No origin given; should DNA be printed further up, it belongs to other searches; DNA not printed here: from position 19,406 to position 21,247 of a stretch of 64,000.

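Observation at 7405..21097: Translationally coupled six-gene operon of giant uncharacterised proteins led by a PhoD-like phosphatase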

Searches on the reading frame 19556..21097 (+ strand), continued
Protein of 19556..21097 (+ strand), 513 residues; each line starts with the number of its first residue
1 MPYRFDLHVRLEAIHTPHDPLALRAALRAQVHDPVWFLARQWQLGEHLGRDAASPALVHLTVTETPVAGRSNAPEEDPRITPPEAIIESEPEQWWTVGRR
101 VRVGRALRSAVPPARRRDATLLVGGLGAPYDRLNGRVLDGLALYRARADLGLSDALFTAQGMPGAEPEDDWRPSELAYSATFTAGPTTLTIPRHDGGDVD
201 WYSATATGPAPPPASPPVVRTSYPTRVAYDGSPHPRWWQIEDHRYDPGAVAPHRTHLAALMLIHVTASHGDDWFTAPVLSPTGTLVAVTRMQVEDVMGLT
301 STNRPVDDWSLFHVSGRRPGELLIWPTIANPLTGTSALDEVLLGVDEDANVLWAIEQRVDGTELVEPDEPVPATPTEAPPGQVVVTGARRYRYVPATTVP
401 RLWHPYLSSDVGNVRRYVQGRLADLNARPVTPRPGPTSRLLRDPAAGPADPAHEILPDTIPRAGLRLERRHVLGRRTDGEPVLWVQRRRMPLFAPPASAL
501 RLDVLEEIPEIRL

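Call 99: search_protein_families(library=pfam, alignment_id=A3, max_evalue=0.01)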
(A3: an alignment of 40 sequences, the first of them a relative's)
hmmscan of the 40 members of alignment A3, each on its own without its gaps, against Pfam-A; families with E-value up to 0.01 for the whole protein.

A. member 1, L079:3517-6141:+ (875 aa): 1 family
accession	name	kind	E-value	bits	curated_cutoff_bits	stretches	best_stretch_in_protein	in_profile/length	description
PF19968.4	VMAP-M7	-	0.0017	19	27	1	518-587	90-158/160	vWA-MoxR associated protein middle region (VMAP-M) 7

B. families by the number of members that match (of 40 scanned): 1 family
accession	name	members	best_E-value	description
PF19968.4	VMAP-M7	1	0.0017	vWA-MoxR associated protein middle region (VMAP-M) 7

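Call 108: search_protein_representatives(alignment_id=A2)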
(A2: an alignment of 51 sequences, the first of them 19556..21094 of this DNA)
Query: 51 sequences, 512 profile positions. Proteins with E-value up to 0.001 (for the whole library): 3726; up to 1e-10: 2383; up to 1e-30: 1399. The best 150 are listed.
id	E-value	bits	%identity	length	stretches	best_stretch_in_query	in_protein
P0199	1.5e-226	769.1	-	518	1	1-510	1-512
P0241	9.3e-224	759.9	-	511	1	1-509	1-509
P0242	5.5e-185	632.0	-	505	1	5-507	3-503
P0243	2.6e-168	576.9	-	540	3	119-306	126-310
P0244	4.3e-166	569.6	-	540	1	1-507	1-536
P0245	4.5e-163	559.7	-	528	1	5-505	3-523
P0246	3.3e-162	556.8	-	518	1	3-505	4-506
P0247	4.9e-161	552.9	-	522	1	5-507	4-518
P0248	4.3e-155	533.4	-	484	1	3-506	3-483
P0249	1.1e-152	525.4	-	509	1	4-502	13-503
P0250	2.7e-152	524.1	-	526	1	1-508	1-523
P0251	1.6e-151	521.6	-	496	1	4-505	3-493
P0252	2.1e-150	517.9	-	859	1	4-507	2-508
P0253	2.4e-149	514.4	-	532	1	3-504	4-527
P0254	3.4e-149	513.9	-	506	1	1-506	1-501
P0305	1.1e-79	284.5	-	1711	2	168-506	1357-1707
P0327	3.8e-64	233.3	-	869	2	170-506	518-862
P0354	1.1e-60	221.8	-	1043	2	163-505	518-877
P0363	2.3e-59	217.5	-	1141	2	170-506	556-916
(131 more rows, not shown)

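Call 116: find_encoding_contigs(protein=P0305, flank=10000, max_places=2)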
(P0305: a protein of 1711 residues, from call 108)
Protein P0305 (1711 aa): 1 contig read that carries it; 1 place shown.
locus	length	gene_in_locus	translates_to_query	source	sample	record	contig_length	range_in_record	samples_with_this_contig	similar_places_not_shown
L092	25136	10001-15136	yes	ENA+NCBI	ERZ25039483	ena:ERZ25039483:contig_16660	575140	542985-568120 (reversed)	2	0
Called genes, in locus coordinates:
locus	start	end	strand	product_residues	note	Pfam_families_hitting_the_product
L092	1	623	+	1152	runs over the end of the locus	PF05378:Hydant_A_N, PF01968:Hydantoinase_A, PF19278:Hydant_A_C (weak), PF02538:Hydantoinase_B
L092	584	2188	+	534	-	PF00005:ABC_tran, PF13304:AAA_21 (weak), PF01061:ABC2_membrane, PF12698:ABC2_membrane_3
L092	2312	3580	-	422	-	PF00089:Trypsin (weak), PF13365:Trypsin_2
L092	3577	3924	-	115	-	PF19493:Trypco1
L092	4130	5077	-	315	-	PF08310:LGFP (weak)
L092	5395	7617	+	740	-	PF20248:DUF6603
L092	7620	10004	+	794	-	-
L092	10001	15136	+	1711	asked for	-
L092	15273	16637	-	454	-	PF10011:DUF2254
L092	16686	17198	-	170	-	PF20730:YetF_N (weak), PF04239:DUF421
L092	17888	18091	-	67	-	PF04978:MST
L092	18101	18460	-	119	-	PF04978:MST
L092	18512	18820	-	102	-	-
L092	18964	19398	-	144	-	PF13581:HATPase_c_2 (weak), PF02518:HATPase_c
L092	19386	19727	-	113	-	PF07730:HisKA_3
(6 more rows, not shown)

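Call 119: search_solved_structures(query=A8, max_evalue=10)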
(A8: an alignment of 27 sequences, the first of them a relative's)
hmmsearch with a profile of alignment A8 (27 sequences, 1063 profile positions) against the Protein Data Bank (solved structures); distinct sequences matched with E-value up to 10: 17.
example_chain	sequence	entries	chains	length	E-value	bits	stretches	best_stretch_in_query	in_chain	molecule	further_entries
8qad_A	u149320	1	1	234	0.0012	20.3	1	7-175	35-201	sc-apCC-6-LLIA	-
9r1o_A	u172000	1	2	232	0.0015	20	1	8-169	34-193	sc-apCC-6-DPH-NR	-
8qae_A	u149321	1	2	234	0.0074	17.7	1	5-175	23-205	sc-apCC-6-SLLA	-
4tql_A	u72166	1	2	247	0.12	13.7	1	6-184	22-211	Three helix bundle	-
5j1h_A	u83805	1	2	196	0.49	11.6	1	6-114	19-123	Plectin,Plectin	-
8a3k_UNK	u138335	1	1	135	0.57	11.4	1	7-86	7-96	sc-apCC-4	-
8qaf_A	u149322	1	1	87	0.79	10.9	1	31-87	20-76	sc-apCC-8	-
6u1s_A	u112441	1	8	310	1.4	10.1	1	7-155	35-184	de novo designed 16-helix transmembrane nanopore, TMHC8_R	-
9r1j_A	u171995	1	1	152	1.5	10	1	7-86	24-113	sc-apCC-4-NR-1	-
2q12_A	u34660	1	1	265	1.5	10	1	27-145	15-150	DCC-interacting protein 13 alpha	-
8d4r_B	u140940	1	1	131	1.7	9.8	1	620-672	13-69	Envelope glycoprotein gp41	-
2z0n_A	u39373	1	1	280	1.7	9.8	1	27-145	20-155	DCC-interacting protein 13-alpha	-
5c5b_A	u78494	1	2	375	2.7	9.2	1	27-145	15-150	DCC-interacting protein 13-alpha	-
2q13_A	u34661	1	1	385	2.9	9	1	27-145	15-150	DCC-interacting protein 13 alpha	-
2z0o_A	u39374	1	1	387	2.9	9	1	27-145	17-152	DCC-interacting protein 13-alpha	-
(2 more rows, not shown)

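Call 123: find_encoding_contigs(protein=P0354, flank=10000, max_places=1)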
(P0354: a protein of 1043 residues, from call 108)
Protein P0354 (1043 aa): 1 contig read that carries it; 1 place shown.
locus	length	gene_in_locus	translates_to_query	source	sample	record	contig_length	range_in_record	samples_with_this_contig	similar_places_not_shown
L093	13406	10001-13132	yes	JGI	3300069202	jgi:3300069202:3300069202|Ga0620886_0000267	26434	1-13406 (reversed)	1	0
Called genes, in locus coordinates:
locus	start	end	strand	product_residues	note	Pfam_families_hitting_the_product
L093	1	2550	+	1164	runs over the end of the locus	PF20248:DUF6603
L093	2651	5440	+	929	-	-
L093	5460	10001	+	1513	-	PF11154:DUF2934 (faint)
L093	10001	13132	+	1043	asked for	PF01833:TIG (faint)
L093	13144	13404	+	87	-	?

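Call 124: find_encoding_contigs(protein=P0327, flank=10000, max_places=1)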
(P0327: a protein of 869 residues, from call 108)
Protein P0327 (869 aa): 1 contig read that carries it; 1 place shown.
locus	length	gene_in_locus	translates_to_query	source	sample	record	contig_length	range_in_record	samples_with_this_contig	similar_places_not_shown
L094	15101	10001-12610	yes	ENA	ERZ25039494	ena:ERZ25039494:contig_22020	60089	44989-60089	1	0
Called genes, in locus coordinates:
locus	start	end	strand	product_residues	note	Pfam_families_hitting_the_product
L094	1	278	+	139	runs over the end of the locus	-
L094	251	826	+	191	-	PF20248:DUF6603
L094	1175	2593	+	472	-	PF20248:DUF6603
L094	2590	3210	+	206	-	-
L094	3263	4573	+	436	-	-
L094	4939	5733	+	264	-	PF13031:DUF3892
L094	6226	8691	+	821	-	-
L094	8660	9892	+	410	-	-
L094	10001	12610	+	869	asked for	PF01833:TIG (faint)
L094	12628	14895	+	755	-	PF01510:Amidase_2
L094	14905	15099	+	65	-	?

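Call 125: find_encoding_contigs(protein=P0252, flank=10000, max_places=1)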
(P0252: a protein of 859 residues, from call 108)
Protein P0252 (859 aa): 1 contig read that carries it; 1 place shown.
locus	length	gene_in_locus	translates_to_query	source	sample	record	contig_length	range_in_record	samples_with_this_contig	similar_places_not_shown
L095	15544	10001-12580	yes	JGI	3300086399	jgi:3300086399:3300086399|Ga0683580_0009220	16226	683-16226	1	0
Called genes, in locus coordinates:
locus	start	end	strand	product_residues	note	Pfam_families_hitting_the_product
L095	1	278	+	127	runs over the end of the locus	-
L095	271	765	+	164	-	PF24885:TPR_NPHP3 (faint), PF13374:TPR_10 (weak), PF13424:TPR_12, PF13374:TPR_10, PF13424:TPR_12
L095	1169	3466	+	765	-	PF20248:DUF6603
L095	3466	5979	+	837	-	-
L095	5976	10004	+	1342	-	-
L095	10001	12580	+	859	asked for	PF01471:PG_binding_1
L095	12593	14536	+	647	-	PF09471:Peptidase_M64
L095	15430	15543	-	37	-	?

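Call 126: find_encoding_contigs(protein=P0363, flank=10000, max_places=1)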
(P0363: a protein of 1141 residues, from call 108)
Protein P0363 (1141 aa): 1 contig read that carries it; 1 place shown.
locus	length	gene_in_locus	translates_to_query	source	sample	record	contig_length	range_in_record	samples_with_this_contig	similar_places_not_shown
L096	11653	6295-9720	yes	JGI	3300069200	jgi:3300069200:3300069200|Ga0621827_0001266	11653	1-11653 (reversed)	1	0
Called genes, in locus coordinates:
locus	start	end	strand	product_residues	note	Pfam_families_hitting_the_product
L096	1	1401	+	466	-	?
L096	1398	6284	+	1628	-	-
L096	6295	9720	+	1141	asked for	PF01833:TIG (faint)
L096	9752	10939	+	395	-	PF07907:YibE_F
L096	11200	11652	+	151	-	?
